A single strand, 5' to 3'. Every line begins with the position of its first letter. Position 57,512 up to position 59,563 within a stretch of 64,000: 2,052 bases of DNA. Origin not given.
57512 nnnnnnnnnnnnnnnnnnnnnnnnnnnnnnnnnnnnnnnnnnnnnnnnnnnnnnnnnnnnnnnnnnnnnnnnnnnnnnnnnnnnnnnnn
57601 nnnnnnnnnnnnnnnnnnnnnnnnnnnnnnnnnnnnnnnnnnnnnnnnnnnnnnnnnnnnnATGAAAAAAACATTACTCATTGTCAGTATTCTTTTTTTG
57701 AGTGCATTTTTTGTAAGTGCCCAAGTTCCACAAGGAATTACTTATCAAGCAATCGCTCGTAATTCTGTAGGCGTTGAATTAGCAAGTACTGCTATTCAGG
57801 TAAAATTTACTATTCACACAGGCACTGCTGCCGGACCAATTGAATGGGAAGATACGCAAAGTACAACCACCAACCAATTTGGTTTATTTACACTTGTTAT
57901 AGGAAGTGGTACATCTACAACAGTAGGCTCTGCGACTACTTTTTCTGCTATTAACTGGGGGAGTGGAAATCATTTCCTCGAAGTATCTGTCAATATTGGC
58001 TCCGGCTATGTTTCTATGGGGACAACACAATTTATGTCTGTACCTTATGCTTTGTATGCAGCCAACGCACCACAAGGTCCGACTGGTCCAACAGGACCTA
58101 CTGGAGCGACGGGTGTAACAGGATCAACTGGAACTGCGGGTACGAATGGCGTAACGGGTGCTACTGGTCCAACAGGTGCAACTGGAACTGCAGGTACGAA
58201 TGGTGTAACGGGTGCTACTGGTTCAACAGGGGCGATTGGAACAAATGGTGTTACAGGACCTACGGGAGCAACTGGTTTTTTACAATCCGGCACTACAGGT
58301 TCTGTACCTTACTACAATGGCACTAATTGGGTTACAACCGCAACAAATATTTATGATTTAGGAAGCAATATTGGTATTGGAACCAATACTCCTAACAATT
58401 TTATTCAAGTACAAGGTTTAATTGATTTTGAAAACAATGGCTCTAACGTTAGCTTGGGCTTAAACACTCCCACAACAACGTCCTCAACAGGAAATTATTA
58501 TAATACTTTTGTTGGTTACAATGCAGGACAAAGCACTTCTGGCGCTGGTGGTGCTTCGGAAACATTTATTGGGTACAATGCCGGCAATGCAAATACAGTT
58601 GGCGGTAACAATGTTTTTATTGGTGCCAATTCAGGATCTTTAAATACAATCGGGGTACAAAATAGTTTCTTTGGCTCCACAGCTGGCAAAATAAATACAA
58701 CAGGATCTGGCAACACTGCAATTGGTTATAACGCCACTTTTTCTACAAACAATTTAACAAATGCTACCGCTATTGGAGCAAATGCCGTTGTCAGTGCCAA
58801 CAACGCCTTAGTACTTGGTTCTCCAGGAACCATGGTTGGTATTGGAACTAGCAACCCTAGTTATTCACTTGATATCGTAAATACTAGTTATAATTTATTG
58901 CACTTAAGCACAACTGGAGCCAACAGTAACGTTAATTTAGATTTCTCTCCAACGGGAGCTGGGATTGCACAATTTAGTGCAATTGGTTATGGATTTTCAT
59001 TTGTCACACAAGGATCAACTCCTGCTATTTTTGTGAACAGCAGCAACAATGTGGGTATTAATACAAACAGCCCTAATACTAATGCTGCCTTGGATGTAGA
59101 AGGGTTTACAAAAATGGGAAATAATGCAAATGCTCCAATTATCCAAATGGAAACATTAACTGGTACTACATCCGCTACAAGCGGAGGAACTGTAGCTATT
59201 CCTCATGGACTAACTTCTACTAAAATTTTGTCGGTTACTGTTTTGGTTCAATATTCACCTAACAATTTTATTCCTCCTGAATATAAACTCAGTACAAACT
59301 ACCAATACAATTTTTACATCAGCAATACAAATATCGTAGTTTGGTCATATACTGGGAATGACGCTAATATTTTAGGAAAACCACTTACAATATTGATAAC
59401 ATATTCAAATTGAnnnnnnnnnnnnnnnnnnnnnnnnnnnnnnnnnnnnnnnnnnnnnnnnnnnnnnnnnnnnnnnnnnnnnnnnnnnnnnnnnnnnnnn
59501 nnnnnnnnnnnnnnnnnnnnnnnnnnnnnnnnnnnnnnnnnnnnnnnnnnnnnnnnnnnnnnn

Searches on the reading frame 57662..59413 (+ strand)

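Call 81: search_protein_families(library=pfam, proteins=[window:57662-59413:+], max_evalue=0.00001)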
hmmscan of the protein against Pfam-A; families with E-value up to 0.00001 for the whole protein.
window:57662-59413:+ (583 aa): 1 family
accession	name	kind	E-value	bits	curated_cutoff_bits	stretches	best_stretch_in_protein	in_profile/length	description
PF01391.23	Collagen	-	1.1e-11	44.7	27.2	2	137-190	5-58/60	Collagen triple helix repeat (20 copies)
